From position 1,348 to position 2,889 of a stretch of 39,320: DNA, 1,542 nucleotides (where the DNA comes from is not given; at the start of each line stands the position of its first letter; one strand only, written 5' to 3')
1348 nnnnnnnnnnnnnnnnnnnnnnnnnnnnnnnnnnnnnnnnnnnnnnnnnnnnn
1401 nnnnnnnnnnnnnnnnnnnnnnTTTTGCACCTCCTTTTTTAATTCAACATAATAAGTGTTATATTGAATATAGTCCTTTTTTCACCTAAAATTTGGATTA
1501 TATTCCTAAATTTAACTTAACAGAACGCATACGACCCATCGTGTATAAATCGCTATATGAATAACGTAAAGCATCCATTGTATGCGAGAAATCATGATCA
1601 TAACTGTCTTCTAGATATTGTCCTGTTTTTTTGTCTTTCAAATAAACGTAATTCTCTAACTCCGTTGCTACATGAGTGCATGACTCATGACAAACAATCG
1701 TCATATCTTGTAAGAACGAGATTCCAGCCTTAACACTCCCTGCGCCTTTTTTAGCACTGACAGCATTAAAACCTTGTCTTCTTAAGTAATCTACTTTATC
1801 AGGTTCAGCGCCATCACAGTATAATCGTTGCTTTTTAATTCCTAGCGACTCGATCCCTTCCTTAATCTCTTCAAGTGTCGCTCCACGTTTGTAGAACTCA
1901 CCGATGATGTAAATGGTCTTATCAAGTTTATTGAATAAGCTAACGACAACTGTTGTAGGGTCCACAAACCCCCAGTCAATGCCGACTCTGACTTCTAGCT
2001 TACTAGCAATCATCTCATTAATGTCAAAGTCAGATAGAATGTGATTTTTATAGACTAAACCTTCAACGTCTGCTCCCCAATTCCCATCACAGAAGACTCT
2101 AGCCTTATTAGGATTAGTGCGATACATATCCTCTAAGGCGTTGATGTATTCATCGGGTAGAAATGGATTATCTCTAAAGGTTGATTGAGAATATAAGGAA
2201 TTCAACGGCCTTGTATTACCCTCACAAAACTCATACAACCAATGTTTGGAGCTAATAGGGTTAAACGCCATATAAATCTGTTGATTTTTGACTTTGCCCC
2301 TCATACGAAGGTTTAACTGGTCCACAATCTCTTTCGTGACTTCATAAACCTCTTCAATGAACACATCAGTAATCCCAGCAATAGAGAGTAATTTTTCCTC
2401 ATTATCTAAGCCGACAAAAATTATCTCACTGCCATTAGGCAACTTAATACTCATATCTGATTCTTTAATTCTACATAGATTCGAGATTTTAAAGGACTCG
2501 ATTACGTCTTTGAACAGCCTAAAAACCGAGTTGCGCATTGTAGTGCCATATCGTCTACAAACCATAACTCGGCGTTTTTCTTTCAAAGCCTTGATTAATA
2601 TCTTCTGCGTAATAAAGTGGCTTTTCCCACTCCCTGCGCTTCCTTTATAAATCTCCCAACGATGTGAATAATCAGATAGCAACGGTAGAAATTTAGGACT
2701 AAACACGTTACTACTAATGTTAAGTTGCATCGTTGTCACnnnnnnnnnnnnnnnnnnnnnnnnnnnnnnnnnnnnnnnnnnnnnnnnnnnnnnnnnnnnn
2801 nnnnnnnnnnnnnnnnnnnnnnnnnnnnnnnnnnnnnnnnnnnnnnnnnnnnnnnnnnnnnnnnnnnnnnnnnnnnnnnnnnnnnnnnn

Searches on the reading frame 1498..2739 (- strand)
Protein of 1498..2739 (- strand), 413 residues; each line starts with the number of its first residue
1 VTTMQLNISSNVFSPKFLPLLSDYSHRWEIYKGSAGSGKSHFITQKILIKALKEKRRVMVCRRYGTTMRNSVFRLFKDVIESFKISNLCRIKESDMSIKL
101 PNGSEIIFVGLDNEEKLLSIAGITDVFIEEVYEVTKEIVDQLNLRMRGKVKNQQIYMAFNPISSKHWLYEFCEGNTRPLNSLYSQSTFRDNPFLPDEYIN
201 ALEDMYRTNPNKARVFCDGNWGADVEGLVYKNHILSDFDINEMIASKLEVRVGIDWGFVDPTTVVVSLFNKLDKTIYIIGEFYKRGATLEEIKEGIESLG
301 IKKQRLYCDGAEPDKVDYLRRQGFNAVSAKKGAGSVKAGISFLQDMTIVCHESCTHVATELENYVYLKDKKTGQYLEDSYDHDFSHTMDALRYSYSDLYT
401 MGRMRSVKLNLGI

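Call 11: search_protein_families(library=phrogs, proteins=[window:1498-2739:-], max_evalue=0.001)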
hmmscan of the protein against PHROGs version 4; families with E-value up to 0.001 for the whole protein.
window:1498-2739:- (413 aa): 11 families
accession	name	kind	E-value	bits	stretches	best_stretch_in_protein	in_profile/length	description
phrog_3717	-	head and packaging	1.9e-65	222.1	1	10-265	4-267/277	terminase large subunit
phrog_2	-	head and packaging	1.9e-53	183.4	1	21-402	274-596/807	terminase large subunit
phrog_5653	-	head and packaging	1.8e-36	126.7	1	224-403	5-185/199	terminase large subunit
phrog_6672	-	head and packaging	9e-36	123.6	1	272-409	3-140/145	terminase large subunit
phrog_979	-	head and packaging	3.2e-19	70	1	27-172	167-314/642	terminase large subunit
phrog_10250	-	head and packaging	3.6e-10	40.9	1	210-401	7-218/228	terminase large subunit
phrog_8711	-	head and packaging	4.9e-08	34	1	8-85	8-85/89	terminase large subunit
phrog_22023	-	unknown function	6.7e-08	33.9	1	139-284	5-148/153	-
phrog_9526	-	head and packaging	2.3e-05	25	1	29-163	28-167/280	terminase large subunit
phrog_18557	-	head and packaging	0.00024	22.2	1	328-407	3-82/88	terminase large subunit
phrog_2150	-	head and packaging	0.00074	19.9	0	21-106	16-101/341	terminase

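Call 26: search_dna_similar(query=window:1498-2739:-, collection=phages, mode=protein, max_rows=15)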
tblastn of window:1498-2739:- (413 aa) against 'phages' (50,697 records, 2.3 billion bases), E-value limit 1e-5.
Records with a match: 2046; places in all: 2054; records where one place covers at least 80% of the query: 1150.
Best place of each record, by identity: <60% 2046.
By first word of the organism name: Vibrio 576; Staphylococcus 151; Streptococcus 145; Salmonella 136; Bacteroides 97; Enterococcus 93; Flavobacterium 86; Acinetobacter 69; Clostridium 66; Escherichia 61; and 93 more.
By host as written in the record: - 658; Staphylococcus aureus 41; Acinetobacter baumannii 32; Enterococcus faecalis 31; Clostridium sporogenes ATCC-15579 30; Escherichia coli 30; Vibrio harveyi BAA-1116 30; Klebsiella pneumoniae 29; and 576 more.
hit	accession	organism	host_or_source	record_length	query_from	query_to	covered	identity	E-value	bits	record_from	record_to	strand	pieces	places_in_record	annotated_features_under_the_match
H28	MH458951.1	Bacillus phage vB_BthS_BMBphi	Bacillus thuringiensis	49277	4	413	99%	39.9%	6e-85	288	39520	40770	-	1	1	terminase large subunit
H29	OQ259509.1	Bacillus phage BC-7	Bacillus cereus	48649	4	413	99%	39.5%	5e-86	291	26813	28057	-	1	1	terminase large subunit | hypothetical protein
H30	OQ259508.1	Bacillus phage BC-6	Bacillus cereus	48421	4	413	99%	39.6%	1e-70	291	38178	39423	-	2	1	terminase large subunit (x2)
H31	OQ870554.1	Bacillus phage PSYJ-YH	Bacillus cereus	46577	4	413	99%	39.1%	1e-84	287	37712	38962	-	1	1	terminase large subunit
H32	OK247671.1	Clostridium phage vB_CpeS_BG3P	Clostridium perfringens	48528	6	396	95%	40.6%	5e-89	300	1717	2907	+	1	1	putative terminase large subunit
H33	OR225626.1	Clostridium phage LPCPA58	-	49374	1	396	96%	38.5%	2e-84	286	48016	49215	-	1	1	hypothetical protein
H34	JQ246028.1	Clostridium phage phi8074-B1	Clostridium sporogenes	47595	4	413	99%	36.8%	1e-80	276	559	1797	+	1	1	putative terminase large subunit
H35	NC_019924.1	Clostridium phage phi8074-B1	Clostridium sporogenes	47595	4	413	99%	36.8%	1e-80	276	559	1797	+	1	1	terminase large subunit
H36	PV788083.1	Clostridium phage CS32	Clostridium sporogenes ATCC-15579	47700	4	413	99%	36.8%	2e-80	275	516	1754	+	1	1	terminase large subunit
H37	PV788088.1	Clostridium phage CS38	Clostridium sporogenes ATCC-15579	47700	4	413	99%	36.8%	2e-80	275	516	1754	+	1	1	terminase large subunit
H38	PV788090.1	Clostridium phage CS43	Clostridium sporogenes ATCC-15579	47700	4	413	99%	36.8%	2e-80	275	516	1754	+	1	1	terminase large subunit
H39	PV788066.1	Clostridium phage CS06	Clostridium sporogenes ATCC-15579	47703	4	413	99%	36.8%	2e-80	275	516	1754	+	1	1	terminase large subunit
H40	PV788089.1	Clostridium phage CS42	Clostridium sporogenes ATCC-15579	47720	4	413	99%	36.8%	2e-80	275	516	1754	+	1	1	terminase large subunit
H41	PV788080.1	Clostridium phage CS29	Clostridium sporogenes ATCC-15579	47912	4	413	99%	36.8%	2e-80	275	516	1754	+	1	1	terminase large subunit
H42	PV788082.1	Clostridium phage CS31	Clostridium sporogenes ATCC-15579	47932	4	413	99%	36.8%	2e-80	275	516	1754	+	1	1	terminase large subunit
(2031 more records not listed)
